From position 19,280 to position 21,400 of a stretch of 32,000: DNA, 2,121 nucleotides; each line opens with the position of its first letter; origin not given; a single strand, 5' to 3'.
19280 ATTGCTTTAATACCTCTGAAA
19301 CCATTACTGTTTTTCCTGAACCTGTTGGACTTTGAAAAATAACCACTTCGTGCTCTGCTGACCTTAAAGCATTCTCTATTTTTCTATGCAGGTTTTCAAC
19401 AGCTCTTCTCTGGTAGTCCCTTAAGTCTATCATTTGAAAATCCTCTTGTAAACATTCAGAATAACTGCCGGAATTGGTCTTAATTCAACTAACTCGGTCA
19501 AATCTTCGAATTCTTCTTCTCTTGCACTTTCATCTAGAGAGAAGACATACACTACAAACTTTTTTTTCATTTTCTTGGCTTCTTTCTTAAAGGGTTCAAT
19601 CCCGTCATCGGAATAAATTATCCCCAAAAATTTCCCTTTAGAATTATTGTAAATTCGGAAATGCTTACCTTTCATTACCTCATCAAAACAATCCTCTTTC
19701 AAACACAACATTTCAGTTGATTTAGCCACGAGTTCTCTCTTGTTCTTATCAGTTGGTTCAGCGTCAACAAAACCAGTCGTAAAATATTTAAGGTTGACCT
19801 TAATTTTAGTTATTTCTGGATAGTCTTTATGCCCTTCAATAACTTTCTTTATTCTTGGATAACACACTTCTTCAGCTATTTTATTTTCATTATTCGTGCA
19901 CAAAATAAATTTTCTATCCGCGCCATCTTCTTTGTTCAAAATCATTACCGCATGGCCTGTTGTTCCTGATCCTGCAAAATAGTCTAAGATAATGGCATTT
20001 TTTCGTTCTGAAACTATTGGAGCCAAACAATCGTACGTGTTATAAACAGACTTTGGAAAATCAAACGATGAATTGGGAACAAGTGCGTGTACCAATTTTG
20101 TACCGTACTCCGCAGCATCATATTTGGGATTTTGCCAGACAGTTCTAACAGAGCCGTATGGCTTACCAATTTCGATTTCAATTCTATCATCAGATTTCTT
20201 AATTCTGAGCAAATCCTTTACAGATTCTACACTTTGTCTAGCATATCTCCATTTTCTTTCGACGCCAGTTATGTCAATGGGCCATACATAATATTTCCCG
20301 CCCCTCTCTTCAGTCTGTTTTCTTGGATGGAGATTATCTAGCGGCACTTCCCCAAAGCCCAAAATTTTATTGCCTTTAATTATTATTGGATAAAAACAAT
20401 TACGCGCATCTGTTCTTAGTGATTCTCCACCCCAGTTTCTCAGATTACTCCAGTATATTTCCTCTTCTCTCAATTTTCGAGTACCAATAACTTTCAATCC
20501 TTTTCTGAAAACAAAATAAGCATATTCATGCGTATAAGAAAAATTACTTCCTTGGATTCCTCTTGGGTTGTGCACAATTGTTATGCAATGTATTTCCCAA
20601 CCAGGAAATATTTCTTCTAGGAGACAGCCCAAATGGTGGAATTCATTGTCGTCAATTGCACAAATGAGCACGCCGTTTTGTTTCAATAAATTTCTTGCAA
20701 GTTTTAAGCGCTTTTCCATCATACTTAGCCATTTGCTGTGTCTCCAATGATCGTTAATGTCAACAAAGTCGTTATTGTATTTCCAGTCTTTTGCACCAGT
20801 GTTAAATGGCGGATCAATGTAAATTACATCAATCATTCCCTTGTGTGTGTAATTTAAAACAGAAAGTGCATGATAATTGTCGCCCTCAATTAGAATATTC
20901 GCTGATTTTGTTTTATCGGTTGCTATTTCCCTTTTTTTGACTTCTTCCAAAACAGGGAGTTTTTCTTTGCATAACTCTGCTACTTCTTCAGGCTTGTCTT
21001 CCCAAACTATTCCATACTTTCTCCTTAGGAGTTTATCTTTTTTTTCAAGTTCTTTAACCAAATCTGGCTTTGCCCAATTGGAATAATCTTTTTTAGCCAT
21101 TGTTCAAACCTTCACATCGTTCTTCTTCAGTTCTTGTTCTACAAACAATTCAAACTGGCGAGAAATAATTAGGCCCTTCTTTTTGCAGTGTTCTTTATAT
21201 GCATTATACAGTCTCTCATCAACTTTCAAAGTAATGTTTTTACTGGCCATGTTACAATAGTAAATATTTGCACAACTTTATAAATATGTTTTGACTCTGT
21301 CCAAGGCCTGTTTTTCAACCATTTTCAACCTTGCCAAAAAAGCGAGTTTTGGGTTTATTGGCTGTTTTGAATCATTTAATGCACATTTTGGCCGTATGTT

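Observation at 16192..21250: Type III R-M operon extended by a membrane-anchored coiled-coil protein and led by an RHH gene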

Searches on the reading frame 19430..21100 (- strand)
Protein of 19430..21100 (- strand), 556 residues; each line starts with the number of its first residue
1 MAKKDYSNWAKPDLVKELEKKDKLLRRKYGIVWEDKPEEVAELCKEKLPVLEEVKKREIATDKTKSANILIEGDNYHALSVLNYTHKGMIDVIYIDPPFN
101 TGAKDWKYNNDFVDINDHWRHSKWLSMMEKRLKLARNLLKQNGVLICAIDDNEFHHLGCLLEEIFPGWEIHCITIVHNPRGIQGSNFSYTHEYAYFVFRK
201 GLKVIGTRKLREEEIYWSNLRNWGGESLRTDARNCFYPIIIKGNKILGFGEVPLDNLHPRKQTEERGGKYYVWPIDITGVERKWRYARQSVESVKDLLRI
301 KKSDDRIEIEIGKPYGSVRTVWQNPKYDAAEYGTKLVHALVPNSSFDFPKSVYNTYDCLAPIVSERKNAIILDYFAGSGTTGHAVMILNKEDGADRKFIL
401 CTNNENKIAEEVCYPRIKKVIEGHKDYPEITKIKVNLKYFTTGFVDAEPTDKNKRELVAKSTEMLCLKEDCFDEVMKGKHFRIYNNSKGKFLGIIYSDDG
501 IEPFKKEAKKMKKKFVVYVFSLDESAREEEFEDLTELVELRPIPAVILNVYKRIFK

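Call 3: search_protein_families(library=pfam, proteins=[window:19430-21100:-], max_evalue=0.01)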
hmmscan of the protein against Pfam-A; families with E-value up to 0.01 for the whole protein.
window:19430-21100:- (556 aa): 2 families
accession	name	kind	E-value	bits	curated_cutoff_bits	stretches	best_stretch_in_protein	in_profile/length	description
PF01555.25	N6_N4_Mtase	-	2e-24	87.2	26.7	1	90-405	1-213/221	DNA methylase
PF03602.21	Cons_hypoth95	-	0.00029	21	24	0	71-104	96-128/182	Conserved hypothetical protein 95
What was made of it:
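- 19430..21100 (-): Type III Mod, an N6/N4 DNA methyltransferase of 556 aa. The DPPF and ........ motifs are visible. Call 3 (PF01555, 2e-24).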

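Call 4: search_protein_families(library=padloc, proteins=[window:19430-21100:-], max_evalue=0.01)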
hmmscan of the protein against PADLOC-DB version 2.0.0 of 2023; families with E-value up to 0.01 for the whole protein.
window:19430-21100:- (556 aa): 27 families (the best 25 are shown)
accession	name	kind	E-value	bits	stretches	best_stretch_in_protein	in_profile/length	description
PDLC03645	MTase_III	-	4.1e-73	244.6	2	40-287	114-372/709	Type III methyltransferase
PDLC03642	MTase_III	-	1.1e-70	236.8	2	21-166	36-181/528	Type III methyltransferase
PDLC03634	MTase_III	-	1.1e-60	204.2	2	121-408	170-449/621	Type III methyltransferase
PDLC03644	MTase_III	-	2.2e-56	189.7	1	51-426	24-402/542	Type III methyltransferase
PDLC03639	MTase_III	-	3.8e-54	182.1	2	22-186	41-202/639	Type III methyltransferase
PDLC03641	MTase_III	-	5.7e-51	171.9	2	119-417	179-464/657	Type III methyltransferase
PDLC03646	MTase_III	-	2.3e-45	152.9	1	66-421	470-840/1057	Type III methyltransferase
PDLC03640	MTase_III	-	1.7e-43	147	2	67-203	43-204/654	Type III methyltransferase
PDLC03635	MTase_III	-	5.3e-33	112.6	2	60-201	211-350/708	Type III methyltransferase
PDLC03636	MTase_III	-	5.1e-31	106.1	2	55-191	34-165/575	Type III methyltransferase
PDLC03638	MTase_III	-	8.1e-30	101.8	1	68-425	381-685/816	Type III methyltransferase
PDLC03637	MTase_III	-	3e-29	100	2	27-167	83-229/513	Type III methyltransferase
PDLC03278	MTase_II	-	5.3e-22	76.8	2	77-195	8-117/390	Type II methyltransferase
PDLC03354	MTase_II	-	2.8e-18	64.1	2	48-194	36-201/425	Type II methyltransferase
PDLC03339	MTase_II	-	2.1e-14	51.1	1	71-166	7-102/399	Type II methyltransferase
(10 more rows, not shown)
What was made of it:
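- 19430..21100 (-): Call 4 (PADLOC MTase_III, 4e-73).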

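Call 79: list_cluster_members(proteins=[window:19433-21100:-, window:17238-19433:-, L008:1067-3337:-, window:21107-21250:-, window:12907-14196:+])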
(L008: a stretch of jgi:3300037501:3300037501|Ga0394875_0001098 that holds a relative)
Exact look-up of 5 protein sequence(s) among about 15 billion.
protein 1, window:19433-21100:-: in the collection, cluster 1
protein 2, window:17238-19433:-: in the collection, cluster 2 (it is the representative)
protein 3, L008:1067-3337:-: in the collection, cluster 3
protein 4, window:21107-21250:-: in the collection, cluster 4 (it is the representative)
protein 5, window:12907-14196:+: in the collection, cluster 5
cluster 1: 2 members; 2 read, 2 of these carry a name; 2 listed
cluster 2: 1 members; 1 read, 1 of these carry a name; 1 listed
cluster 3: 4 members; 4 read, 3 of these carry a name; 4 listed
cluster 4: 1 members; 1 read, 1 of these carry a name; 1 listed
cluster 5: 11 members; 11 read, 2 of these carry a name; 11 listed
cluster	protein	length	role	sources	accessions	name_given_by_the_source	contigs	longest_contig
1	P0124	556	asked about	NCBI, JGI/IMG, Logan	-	adenine-specific DNA-methyltransferase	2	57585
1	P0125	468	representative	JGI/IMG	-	adenine-specific DNA-methyltransferase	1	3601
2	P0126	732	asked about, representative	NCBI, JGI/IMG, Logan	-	type III restriction enzyme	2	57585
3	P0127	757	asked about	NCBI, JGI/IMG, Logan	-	Fanconi anemia group M protein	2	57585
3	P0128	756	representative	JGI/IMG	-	-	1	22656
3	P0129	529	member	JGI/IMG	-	Fanconi anemia group M protein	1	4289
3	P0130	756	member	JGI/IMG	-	Fanconi anemia group M protein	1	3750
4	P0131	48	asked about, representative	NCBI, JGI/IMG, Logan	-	antitoxin component of RelBE/YafQ-DinJ toxin-antitoxin module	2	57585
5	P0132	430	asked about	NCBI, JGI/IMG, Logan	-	integrase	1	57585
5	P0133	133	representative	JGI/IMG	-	-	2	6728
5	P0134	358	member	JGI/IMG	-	integrase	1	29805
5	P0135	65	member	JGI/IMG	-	-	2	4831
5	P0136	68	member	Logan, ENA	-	-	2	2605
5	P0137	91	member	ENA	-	-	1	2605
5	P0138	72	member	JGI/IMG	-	-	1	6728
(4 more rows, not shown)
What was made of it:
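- On RHH (RelB/DinJ/ParG/CopG-type) DNA-binding proteins (the 48-aa ORF): JGI annotates the ORF as a RelB/DinJ antitoxin component (call 79).
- Checked: JGI calls it a RelB/DinJ-type antitoxin component (call 79).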

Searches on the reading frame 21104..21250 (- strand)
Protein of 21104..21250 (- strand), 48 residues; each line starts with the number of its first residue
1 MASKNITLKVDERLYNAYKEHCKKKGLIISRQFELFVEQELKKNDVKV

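Call 3: search_protein_families(library=pfam, proteins=[window:21104-21250:-], max_evalue=0.01)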
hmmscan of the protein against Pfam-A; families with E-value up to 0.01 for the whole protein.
window:21104-21250:- (48 aa): 0 families

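Call 4: search_protein_families(library=padloc, proteins=[window:21104-21250:-], max_evalue=0.01)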
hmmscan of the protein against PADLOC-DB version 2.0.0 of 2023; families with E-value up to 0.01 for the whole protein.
window:21104-21250:- (48 aa): 0 families

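Call 52: search_solved_structures(query=window:21107-21250:-, max_evalue=10, show_alignments=2)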
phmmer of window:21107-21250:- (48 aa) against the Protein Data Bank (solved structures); distinct sequences matched with E-value up to 10: 4.
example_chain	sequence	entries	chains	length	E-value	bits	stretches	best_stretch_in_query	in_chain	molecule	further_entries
1p94_A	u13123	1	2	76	1.1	13.2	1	4-45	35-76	plasmid partition protein ParG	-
1obg_A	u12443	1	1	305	1.4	12.9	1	11-40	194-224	PHOSPHORIBOSYLAMIDOIMIDAZOLE- SUCCINOCARBOXAMIDE SYNTHASE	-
1a48_A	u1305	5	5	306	1.4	12.9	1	11-40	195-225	PHOSPHORIBOSYLAMINOIMIDAZOLE-SUCCINOCARBOXAMIDE SYNTHASE | PHOSPHORIBOSYLAMIDOIMIDAZOLE- SUCCINOCARBOXAMIDE SYNTHASE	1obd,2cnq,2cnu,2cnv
2x06_A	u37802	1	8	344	1.6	12.6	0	8-30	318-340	L-SULFOLACTATE DEHYDROGENASE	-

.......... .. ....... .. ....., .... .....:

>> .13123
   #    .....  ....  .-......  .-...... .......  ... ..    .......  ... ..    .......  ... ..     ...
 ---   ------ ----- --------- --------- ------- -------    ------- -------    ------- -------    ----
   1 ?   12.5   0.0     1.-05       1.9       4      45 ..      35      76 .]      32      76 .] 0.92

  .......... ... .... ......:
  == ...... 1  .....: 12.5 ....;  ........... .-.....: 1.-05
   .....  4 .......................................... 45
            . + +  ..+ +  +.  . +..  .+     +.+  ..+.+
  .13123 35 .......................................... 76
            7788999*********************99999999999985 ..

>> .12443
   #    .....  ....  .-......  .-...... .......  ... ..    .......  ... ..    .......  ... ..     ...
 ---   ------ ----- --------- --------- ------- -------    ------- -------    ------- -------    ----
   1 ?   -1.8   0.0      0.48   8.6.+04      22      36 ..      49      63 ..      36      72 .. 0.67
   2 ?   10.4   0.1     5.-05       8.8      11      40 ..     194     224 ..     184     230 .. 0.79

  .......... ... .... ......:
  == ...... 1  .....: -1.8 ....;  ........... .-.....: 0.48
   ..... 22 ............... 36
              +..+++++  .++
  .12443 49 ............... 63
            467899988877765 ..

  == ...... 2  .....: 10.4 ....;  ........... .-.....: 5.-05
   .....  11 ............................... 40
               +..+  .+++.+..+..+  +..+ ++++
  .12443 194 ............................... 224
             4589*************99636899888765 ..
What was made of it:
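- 21104..21250 (-): 48-aa RHH-like (RelB/DinJ N-terminal type) small DNA-binding protein, a likely transcriptional controller of the operon. Call 52: the best PDB match is the ParG RHH domain at E 1.1.
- On RHH (RelB/DinJ/ParG/CopG-type) DNA-binding proteins (the 48-aa ORF): The ParG RHH domain aligns over residues 4-45 at E 1.1 (call 52).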

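Call 58: search_protein_families(library=ncbifam, proteins=[window:21107-21250:-], max_evalue=0.1)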
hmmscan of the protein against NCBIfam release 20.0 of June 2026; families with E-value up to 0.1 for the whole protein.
window:21107-21250:- (48 aa): 2 families
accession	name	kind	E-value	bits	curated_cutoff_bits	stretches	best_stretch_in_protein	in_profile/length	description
TIGR02384.1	RelB_DinJ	subfamily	0.0051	17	45.65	1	1-44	1-44/85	type II toxin-antitoxin system RelB/DinJ family antitoxin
NF050811.1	RelB_ParD_antitoxin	subfamily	0.0096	16.1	60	1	8-46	1-39/83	type II toxin-antitoxin system RelB/ParD family antitoxin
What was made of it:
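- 21104..21250 (-): Call 58: TIGR02384 RelB_DinJ at E 0.005 and RelB_ParD at 0.0096, both below their cut-offs.
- Closest known: C-protein-controlled R-M systems and RelB/DinJ/ParG RHH regulators. Different: Here the fold is RHH-like, supported only by sub-threshold hits (calls 52, 58), and the system is type III.
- Checked: Its RHH assignment rests only on sub-threshold hits: TIGR02384 at E 0.005, and the ParG RHH domain at E 1.1 (calls 52, 58).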

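Call 98: search_protein_families(library=phrogs, proteins=[window:21107-21250:-], max_evalue=0.001)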
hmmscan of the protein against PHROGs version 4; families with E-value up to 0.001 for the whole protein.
window:21107-21250:- (48 aa): 1 family
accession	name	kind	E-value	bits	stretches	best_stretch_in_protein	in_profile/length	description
phrog_33224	-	unknown function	0.00057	21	1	6-42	22-58/159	-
